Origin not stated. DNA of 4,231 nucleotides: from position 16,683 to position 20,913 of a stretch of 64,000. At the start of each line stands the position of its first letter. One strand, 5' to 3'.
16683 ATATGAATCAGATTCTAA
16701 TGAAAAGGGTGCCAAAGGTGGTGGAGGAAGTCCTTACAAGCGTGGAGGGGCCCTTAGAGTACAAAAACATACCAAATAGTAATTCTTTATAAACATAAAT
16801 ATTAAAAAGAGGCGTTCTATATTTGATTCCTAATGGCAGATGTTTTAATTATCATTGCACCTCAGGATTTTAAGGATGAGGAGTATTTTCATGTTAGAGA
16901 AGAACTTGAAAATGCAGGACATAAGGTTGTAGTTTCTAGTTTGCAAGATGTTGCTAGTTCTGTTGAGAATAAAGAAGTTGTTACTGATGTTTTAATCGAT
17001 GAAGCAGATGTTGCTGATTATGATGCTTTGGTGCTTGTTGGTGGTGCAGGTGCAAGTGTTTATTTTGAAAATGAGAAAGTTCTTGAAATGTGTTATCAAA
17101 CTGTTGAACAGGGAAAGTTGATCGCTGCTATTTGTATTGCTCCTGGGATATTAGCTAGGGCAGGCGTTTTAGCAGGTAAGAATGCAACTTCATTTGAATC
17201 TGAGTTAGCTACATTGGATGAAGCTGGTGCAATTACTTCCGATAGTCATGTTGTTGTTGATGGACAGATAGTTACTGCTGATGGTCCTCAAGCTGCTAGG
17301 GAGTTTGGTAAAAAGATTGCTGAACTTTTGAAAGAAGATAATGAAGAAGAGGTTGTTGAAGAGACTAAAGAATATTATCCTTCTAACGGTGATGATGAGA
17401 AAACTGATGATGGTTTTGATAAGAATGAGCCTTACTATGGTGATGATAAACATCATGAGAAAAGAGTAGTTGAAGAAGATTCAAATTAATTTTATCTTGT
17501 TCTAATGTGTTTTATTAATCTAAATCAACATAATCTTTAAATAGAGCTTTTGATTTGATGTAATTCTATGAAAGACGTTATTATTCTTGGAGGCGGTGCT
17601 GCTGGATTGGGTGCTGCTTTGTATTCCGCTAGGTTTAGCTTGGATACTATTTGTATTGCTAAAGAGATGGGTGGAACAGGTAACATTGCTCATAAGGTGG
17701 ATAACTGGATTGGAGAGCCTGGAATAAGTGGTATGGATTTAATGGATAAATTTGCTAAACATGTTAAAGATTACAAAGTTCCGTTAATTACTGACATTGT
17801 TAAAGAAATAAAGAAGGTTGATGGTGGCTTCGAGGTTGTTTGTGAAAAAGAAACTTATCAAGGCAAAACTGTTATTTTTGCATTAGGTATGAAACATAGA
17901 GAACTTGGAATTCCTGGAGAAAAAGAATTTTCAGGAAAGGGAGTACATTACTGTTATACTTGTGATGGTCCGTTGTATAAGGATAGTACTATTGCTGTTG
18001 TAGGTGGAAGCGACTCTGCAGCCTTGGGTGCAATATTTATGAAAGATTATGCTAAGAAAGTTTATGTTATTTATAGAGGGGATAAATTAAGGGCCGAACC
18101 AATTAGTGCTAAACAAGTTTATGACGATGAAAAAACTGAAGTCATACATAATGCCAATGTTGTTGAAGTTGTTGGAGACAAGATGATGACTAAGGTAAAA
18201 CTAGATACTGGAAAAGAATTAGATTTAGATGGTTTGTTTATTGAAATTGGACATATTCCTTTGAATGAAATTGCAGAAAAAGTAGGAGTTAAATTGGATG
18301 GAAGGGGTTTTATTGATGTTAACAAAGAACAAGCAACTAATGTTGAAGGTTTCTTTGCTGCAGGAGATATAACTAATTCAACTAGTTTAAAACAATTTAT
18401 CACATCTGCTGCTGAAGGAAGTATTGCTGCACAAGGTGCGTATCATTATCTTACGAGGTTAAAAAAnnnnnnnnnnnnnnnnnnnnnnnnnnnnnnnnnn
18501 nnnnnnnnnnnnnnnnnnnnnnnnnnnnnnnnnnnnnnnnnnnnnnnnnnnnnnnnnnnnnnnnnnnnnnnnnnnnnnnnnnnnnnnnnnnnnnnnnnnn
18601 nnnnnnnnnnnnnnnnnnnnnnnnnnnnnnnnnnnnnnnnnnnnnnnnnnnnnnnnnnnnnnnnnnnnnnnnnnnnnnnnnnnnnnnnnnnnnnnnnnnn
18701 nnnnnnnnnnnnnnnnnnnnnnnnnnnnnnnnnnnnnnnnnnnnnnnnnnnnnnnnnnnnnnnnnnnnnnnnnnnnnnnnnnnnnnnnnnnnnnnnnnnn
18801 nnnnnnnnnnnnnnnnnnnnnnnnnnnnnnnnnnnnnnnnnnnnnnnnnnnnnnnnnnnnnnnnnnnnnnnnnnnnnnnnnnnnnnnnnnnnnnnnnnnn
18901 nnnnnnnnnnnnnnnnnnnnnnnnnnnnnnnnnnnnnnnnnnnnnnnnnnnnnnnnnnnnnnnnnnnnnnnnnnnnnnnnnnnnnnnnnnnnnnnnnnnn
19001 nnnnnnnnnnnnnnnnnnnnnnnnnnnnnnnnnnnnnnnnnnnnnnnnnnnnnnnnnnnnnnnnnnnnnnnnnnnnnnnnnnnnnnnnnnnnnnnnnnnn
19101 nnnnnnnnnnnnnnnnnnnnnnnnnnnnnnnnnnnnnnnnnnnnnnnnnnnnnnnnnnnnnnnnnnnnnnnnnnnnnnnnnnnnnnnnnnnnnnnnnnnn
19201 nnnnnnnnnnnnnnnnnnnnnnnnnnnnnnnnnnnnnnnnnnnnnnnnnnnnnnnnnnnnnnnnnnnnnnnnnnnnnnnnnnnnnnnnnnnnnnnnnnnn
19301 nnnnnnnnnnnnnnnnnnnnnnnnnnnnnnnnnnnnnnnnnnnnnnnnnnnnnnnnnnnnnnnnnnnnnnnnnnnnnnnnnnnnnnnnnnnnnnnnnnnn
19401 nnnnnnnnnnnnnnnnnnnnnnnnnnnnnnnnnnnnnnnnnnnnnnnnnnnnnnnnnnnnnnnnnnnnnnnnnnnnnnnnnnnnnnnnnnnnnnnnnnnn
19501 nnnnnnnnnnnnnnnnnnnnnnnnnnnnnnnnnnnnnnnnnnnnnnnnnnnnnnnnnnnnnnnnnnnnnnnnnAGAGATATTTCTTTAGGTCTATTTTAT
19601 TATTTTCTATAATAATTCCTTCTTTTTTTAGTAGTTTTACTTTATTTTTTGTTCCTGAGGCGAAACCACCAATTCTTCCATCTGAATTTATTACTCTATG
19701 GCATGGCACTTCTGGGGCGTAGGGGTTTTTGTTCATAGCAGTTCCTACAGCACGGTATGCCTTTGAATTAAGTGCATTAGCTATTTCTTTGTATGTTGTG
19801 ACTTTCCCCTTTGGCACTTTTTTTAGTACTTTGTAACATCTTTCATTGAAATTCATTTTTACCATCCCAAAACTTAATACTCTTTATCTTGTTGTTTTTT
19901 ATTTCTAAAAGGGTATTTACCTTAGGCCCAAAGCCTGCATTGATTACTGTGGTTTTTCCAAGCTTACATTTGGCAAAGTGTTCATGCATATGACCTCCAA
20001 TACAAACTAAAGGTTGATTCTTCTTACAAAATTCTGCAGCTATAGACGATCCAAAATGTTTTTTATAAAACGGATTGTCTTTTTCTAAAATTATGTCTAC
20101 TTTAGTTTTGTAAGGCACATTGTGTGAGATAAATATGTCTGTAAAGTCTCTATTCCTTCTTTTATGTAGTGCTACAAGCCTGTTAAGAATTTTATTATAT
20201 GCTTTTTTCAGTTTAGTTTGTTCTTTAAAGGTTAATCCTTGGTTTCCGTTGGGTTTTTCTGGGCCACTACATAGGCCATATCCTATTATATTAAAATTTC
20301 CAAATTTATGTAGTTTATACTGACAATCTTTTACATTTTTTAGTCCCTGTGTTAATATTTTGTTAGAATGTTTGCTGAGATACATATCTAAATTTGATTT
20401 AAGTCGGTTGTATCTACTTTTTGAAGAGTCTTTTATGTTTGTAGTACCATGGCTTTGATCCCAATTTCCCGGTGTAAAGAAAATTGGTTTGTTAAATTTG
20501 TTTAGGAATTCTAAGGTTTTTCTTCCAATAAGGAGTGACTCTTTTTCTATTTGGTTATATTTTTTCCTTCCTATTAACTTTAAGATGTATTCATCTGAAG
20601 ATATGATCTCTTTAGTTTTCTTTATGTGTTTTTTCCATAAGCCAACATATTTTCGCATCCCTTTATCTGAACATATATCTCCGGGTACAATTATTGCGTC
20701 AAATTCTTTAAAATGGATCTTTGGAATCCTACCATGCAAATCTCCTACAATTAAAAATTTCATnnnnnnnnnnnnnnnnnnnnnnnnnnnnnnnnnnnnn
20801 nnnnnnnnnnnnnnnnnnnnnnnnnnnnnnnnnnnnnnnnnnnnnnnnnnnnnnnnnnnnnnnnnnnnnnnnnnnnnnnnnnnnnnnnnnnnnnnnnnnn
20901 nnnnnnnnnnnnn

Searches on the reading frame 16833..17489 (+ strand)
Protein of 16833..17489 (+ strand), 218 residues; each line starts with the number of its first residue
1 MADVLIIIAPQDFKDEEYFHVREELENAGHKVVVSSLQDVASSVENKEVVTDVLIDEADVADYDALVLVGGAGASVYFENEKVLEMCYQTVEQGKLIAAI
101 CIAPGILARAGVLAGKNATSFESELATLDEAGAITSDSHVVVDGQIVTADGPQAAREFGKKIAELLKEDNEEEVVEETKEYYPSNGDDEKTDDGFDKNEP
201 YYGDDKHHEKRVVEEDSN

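Call 76: search_protein_families(library=pfam, proteins=[window:16833-17489:+], max_evalue=0.001)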
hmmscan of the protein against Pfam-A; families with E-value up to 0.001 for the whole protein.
window:16833-17489:+ (218 aa): 1 family
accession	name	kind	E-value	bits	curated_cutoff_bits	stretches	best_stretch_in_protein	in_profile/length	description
PF01965.30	DJ-1_PfpI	-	6.3e-38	130.6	26.6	1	4-164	3-164/165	DJ-1/PfpI family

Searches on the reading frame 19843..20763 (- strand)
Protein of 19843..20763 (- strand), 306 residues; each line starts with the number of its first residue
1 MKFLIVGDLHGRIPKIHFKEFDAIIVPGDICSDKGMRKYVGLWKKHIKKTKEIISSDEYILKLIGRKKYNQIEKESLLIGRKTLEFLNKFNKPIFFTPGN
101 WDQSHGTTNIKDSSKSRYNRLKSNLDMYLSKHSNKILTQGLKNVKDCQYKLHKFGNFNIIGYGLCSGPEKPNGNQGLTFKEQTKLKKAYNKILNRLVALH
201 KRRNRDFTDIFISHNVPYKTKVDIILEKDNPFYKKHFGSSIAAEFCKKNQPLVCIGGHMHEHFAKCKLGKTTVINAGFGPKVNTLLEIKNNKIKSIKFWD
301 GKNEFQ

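Call 19: search_protein_families(library=pfam, proteins=[window:19843-20763:-], max_evalue=0.001)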
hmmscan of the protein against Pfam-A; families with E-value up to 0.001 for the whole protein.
window:19843-20763:- (306 aa): 2 families
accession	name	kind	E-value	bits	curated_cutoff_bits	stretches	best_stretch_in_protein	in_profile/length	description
PF00149.33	Metallophos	-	3.8e-11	44.2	21.5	1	1-261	1-190/191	Calcineurin-like phosphoesterase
PF14582.11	Metallophos_3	-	1.1e-07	31.9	28.2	1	125-294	103-255/259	Metallophosphoesterase, calcineurin superfamily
